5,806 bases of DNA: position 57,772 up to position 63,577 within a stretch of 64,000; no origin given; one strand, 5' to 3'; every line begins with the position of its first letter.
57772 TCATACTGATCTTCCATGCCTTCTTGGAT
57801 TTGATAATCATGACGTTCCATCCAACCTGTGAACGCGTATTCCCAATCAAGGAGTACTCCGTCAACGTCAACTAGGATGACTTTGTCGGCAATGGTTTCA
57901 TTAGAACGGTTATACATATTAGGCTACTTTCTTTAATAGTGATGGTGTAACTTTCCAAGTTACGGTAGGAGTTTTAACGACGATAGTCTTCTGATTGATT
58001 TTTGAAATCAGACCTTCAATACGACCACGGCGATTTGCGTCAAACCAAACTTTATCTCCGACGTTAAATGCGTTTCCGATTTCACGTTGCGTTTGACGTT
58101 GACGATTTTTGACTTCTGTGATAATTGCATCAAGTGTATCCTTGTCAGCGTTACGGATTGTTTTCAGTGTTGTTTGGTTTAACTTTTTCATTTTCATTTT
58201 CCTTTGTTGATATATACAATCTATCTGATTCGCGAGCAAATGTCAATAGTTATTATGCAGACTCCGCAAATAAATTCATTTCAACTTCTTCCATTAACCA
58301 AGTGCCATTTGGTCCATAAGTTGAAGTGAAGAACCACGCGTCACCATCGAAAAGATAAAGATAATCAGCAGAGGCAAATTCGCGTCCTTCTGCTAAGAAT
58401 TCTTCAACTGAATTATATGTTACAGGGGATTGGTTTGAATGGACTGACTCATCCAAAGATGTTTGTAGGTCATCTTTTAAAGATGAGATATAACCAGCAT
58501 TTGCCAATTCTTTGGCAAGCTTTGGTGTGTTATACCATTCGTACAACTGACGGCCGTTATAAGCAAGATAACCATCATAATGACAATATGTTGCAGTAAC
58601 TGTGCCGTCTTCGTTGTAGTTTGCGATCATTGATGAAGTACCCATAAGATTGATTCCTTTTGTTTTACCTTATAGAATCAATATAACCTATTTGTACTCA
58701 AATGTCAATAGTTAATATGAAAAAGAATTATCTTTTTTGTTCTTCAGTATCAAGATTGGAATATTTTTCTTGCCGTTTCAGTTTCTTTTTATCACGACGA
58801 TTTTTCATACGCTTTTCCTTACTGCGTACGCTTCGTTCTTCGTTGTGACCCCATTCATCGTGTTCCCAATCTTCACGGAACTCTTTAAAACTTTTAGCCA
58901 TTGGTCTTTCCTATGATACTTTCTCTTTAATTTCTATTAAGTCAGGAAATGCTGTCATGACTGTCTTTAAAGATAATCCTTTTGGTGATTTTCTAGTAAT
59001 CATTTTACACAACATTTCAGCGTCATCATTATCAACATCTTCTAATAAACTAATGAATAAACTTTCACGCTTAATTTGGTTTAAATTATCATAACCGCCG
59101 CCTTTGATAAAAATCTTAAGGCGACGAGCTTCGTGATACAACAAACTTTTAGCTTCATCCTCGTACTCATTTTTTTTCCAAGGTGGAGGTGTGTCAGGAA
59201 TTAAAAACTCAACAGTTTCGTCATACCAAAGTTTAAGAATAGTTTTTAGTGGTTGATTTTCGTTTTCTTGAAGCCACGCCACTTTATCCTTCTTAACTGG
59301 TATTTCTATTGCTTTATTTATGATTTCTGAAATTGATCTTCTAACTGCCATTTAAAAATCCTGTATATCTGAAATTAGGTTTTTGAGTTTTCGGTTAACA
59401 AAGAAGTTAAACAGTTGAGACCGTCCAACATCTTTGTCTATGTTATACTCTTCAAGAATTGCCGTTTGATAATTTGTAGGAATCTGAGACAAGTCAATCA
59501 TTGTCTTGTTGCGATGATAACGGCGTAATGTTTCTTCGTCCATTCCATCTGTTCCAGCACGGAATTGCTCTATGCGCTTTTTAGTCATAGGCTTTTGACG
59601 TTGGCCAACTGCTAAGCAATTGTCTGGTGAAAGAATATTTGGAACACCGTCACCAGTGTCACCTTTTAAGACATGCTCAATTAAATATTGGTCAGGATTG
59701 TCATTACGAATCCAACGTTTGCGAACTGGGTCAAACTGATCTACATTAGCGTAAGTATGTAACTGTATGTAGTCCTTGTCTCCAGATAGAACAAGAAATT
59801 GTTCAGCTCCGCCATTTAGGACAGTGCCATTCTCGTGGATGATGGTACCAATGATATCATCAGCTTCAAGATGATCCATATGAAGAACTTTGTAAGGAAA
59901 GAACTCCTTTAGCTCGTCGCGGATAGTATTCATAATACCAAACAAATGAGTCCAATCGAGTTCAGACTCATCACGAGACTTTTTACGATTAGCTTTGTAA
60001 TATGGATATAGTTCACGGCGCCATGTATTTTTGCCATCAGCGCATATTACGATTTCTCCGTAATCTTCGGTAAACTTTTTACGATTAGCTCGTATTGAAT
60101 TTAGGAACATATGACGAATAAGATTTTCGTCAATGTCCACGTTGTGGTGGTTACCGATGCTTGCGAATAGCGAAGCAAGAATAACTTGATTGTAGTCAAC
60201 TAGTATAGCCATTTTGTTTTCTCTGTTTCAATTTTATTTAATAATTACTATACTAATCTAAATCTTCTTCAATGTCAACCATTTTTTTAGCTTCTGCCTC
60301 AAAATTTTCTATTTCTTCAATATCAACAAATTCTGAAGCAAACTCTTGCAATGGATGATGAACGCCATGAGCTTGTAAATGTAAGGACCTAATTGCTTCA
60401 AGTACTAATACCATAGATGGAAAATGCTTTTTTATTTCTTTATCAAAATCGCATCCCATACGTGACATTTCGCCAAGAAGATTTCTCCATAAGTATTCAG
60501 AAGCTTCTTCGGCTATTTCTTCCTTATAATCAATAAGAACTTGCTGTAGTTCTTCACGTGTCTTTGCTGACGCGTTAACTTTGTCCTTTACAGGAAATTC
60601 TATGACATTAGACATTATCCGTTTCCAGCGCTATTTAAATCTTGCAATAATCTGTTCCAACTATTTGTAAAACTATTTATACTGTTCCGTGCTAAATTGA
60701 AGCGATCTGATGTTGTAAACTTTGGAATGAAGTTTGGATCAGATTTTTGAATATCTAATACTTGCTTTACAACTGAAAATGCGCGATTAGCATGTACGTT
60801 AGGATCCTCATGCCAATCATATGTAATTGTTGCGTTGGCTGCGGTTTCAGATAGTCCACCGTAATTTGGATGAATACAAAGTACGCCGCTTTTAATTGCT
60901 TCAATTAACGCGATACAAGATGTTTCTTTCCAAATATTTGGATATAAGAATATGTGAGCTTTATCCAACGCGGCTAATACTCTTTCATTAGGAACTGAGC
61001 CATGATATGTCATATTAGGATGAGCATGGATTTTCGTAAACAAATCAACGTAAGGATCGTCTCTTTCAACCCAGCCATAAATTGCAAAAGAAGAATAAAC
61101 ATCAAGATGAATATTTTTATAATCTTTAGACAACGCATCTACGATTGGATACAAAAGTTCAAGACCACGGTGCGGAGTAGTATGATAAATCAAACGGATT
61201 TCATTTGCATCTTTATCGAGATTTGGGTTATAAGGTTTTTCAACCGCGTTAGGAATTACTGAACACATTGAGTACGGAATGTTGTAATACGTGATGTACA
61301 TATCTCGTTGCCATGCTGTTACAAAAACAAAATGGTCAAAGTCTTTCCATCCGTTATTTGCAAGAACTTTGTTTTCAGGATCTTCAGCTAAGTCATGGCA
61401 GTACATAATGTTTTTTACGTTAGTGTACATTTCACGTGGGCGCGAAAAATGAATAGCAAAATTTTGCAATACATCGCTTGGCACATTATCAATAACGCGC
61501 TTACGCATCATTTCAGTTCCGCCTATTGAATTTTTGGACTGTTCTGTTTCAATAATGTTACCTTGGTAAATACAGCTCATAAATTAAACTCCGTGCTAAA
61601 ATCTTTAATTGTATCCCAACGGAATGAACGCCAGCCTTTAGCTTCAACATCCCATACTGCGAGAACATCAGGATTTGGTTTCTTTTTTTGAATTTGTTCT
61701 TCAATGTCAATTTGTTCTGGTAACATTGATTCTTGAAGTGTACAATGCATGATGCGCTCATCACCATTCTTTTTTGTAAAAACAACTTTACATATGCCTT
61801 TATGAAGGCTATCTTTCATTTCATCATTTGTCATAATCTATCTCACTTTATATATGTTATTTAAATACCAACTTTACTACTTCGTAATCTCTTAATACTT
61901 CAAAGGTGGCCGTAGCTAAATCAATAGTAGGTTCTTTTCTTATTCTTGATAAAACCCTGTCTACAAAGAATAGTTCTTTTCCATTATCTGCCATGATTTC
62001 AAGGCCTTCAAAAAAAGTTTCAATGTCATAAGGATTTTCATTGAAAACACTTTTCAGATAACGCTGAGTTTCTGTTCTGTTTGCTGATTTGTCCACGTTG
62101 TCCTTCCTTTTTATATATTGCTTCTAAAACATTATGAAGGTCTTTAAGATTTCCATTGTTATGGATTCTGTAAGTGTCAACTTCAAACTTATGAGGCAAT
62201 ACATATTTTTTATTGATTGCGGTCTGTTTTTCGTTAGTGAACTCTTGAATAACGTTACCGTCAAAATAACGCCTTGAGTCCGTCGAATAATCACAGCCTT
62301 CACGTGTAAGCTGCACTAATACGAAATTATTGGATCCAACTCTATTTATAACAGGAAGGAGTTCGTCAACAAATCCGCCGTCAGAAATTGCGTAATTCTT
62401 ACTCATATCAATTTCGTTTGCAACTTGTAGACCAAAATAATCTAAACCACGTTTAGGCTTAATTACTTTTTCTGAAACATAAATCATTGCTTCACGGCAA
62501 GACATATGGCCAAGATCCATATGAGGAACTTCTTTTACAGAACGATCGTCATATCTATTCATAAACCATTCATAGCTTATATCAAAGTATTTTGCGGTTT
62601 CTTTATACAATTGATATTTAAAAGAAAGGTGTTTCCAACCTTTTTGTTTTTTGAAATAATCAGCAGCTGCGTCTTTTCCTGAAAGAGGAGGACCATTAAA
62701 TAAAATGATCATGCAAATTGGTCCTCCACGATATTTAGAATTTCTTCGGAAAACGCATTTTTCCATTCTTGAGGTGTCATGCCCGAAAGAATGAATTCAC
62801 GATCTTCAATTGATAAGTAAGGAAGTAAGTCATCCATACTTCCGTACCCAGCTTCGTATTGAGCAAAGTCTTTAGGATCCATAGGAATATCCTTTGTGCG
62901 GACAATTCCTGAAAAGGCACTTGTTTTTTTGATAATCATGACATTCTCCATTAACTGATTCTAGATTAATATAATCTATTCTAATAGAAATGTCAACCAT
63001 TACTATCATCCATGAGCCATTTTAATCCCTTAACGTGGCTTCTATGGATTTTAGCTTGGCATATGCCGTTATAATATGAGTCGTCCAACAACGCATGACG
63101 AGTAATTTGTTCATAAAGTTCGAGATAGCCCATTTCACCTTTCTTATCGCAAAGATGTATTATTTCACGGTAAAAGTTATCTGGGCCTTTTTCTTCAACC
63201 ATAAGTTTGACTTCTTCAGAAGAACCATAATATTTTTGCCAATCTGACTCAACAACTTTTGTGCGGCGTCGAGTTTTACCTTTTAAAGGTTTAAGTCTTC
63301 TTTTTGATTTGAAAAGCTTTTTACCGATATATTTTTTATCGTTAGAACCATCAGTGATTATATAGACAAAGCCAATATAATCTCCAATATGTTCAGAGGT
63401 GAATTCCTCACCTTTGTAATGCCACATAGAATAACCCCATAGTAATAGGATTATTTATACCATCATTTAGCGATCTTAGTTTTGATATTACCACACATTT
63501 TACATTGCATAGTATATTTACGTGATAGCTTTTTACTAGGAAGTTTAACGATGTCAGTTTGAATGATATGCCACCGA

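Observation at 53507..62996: Early promoters loaded with TGATTC (CcrM/GcrA-type GANTC) sites: possible methylation-sensing switch for phage early genes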

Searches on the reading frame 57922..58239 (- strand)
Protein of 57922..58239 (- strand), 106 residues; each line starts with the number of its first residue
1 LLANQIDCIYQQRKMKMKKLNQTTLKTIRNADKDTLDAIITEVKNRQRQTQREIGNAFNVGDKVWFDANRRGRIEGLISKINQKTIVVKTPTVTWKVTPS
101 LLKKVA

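Call 13: search_protein_families(library=pfam, proteins=[window:57922-58239:-], max_evalue=0.01)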
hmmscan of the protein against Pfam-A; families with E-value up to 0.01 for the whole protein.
window:57922-58239:- (106 aa): 2 families
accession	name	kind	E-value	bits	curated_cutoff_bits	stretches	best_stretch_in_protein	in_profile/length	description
PF07743.18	HSCB_C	-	0.0039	18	22.1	1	27-61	18-49/74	HSCB C-terminal oligomerisation domain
PF06019.16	Phage_30_8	-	0.0055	17.1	25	1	45-87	76-115/124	Phage GP30.8 protein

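Call 15: search_protein_families(library=phrogs, proteins=[window:57922-58239:-], max_evalue=0.0001)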
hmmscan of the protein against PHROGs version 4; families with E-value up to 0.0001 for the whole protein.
window:57922-58239:- (106 aa): 1 family
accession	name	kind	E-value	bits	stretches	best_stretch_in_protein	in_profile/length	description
phrog_2251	-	unknown function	5.8e-06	27.5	1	54-103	6-60/74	-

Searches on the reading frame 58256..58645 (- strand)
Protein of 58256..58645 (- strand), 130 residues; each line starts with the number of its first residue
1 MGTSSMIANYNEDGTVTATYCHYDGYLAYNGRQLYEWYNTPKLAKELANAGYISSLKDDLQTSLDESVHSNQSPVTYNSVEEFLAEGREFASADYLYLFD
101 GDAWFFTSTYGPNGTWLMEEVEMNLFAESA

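Call 13: search_protein_families(library=pfam, proteins=[window:58256-58645:-], max_evalue=0.01)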
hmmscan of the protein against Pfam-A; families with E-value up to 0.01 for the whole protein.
window:58256-58645:- (130 aa): 0 families

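Call 15: search_protein_families(library=phrogs, proteins=[window:58256-58645:-], max_evalue=0.0001)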
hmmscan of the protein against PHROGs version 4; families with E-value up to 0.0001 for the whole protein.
window:58256-58645:- (130 aa): 2 families
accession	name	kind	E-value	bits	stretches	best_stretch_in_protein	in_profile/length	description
phrog_1987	-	unknown function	5.8e-21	76.2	1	1-109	1-117/128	-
phrog_23089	-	unknown function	6.2e-07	30.3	1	15-105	14-111/239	-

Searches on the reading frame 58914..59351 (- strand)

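Call 13: search_protein_families(library=pfam, proteins=[window:58914-59351:-], max_evalue=0.01)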
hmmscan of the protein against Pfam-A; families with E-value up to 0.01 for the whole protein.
window:58914-59351:- (146 aa): 1 family
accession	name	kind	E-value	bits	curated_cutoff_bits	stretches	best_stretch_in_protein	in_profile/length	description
PF20025.4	DUF6433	-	2.1e-26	92.7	38.9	1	12-120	3-111/115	Family of unknown function (DUF6433)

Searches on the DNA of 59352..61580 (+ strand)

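Call 8: search_dna_similar(query=window:59352-61580:+, collection=phages, mode=distant, max_rows=20)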
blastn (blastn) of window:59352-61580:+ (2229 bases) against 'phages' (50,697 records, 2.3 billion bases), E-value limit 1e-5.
Records with a match: 2; places in all: 2; records where one place covers at least 80% of the query: 0.
Best place of each record, by identity: 60-80% 2.
By first word of the organism name: Synechococcus 2.
By host as written in the record: Synechococcus sp. 2.
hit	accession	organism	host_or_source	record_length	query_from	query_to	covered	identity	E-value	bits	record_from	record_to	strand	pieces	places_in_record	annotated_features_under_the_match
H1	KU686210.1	Synechococcus phage S-WAM1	Synechococcus sp.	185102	498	688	9%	67.0%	3e-6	62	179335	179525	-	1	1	ribonuclease H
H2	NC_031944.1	Synechococcus phage S-WAM1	Synechococcus sp.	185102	498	688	9%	67.0%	3e-6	62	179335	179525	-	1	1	ribonuclease H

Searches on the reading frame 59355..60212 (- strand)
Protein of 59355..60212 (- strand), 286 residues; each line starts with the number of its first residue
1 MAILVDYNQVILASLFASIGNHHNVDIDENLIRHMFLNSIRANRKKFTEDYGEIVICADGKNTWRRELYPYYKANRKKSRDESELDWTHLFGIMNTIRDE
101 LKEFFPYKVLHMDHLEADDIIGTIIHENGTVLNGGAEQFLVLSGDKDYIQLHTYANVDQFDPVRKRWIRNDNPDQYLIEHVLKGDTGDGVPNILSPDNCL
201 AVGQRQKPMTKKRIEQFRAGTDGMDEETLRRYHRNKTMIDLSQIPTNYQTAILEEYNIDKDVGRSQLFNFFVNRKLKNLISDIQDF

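Call 13: search_protein_families(library=pfam, proteins=[window:59355-60212:-], max_evalue=0.01)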
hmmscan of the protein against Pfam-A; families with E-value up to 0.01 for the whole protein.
window:59355-60212:- (286 aa): 2 families
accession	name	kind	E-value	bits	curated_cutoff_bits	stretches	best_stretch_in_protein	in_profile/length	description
PF02739.22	5_3_exonuc_N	-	4e-18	66.1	34.3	1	3-161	3-146/164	5'-3' exonuclease, N-terminal resolvase-like domain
PF09293.15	RNaseH_C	-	9.3e-12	45.8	25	1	178-286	8-124/124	T4 RNase H, C terminal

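Call 26: find_related_loci(query=window:59355-60212:-, collection=viral_contigs, flank=10000)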
Query window:59355-60212:- (286 aa) in viral_contigs; peptide patterns used: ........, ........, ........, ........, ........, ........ (x = any residue, [..] = any of these).
151 stretches matched a pattern; 149 encode a relative of the query (tblastn E <= 1e-3); the best 80 are kept; 80 distinct loci.
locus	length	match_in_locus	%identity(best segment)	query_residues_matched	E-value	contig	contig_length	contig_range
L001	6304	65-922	100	1-286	0e+0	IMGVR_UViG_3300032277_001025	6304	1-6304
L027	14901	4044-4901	99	1-286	0e+0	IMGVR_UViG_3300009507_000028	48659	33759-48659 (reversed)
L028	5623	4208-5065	95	1-286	0e+0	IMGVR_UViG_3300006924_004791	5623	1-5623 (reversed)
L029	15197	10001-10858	95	1-286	0e+0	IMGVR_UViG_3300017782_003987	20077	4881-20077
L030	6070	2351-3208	95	1-286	0e+0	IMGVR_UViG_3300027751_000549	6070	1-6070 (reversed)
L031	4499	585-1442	95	1-286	0e+0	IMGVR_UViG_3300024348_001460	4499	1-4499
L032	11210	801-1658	95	1-286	0e+0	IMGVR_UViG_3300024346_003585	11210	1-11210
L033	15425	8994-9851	95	1-286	0e+0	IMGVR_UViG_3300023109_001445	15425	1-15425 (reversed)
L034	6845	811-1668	95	1-286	0e+0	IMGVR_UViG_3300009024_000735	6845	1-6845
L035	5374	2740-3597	85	1-286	3e-171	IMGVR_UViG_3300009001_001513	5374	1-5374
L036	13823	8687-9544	83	1-286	3e-167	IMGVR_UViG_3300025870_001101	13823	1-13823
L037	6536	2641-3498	83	1-286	3e-168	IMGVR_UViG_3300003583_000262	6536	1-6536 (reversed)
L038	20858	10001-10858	83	1-286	3e-167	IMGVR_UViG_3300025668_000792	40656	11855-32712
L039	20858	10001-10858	83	1-286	2e-164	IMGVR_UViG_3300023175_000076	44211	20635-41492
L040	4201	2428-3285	83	1-286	2e-169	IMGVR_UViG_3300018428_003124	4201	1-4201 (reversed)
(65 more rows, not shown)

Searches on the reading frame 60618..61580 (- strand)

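Call 13: search_protein_families(library=pfam, proteins=[window:60618-61580:-], max_evalue=0.01)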
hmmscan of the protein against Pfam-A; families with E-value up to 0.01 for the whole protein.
window:60618-61580:- (321 aa): 3 families
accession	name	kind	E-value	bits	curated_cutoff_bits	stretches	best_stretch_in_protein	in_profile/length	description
PF00534.26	Glycos_transf_1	-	1.9e-10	41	26.4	1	122-278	12-159/172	Glycosyl transferases group 1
PF13692.12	Glyco_trans_1_4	-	1.2e-06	29.3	27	1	163-247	34-115/142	Glycosyl transferases group 1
PF13439.12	Glyco_transf_4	-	0.0019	18.7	28.5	1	53-114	95-167/170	Glycosyltransferase Family 4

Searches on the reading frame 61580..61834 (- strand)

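Call 13: search_protein_families(library=pfam, proteins=[window:61580-61834:-], max_evalue=0.01)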
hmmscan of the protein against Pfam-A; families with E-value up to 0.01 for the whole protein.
window:61580-61834:- (85 aa): 1 family
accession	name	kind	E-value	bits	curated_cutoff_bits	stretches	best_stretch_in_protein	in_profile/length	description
PF10902.13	WYL_2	-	3.4e-18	66.1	26.7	1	4-76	2-73/74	WYL_2, Sm-like SH3 beta-barrel fold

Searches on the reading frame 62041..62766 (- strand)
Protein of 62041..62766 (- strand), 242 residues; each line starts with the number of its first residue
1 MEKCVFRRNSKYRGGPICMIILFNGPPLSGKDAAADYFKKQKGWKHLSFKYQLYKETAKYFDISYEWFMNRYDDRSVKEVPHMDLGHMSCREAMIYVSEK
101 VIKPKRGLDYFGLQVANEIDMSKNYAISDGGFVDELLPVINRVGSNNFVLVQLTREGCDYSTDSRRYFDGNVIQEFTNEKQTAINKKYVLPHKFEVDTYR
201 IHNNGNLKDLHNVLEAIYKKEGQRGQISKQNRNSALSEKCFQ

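Call 13: search_protein_families(library=pfam, proteins=[window:62041-62766:-], max_evalue=0.01)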
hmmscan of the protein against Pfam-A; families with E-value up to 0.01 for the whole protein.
window:62041-62766:- (242 aa): 0 families

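Call 15: search_protein_families(library=phrogs, proteins=[window:62041-62766:-], max_evalue=0.0001)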
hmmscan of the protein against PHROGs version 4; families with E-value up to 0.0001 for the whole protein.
window:62041-62766:- (242 aa): 2 families
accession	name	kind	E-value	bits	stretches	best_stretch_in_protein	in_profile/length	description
phrog_139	-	other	6.6e-31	109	1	19-230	84-272/342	deoxynucleoside monophosphate kinase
phrog_31701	-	unknown function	8.8e-08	33.3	1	19-92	13-88/89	-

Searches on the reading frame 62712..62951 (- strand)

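Call 15: search_protein_families(library=phrogs, proteins=[window:62712-62951:-], max_evalue=0.0001)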
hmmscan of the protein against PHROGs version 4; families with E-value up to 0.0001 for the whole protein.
window:62712-62951:- (80 aa): 1 family
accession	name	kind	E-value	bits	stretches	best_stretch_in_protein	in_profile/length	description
phrog_20898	-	unknown function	1.9e-14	54.8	1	2-70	28-95/99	-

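Call 24: search_protein_families(library=pfam, proteins=[window:62712-62951:-], max_evalue=0.01)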
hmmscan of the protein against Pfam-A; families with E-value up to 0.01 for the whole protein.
window:62712-62951:- (80 aa): 0 families

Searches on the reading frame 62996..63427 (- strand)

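Call 15: search_protein_families(library=phrogs, proteins=[window:62996-63427:-], max_evalue=0.0001)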
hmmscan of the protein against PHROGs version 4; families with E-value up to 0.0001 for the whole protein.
window:62996-63427:- (144 aa): 3 families
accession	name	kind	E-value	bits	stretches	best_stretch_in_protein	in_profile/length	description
phrog_447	-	other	8e-37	127.4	1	1-133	9-142/148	NAD synthetase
phrog_7363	-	DNA, RNA and nucleotide metabolism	1.9e-17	64.7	1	13-121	14-120/356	homing endonuclease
phrog_314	-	DNA, RNA and nucleotide metabolism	2.6e-09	37.6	1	9-105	169-248/574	homing endonuclease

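Call 24: search_protein_families(library=pfam, proteins=[window:62996-63427:-], max_evalue=0.01)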
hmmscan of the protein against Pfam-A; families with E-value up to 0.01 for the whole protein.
window:62996-63427:- (144 aa): 1 family
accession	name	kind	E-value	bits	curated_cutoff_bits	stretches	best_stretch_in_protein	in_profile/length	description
PF19835.5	SegE_GIY-YIG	-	1e-36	126.3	25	1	2-121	1-121/123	Putative endonuclease segE, GIY-YIG domain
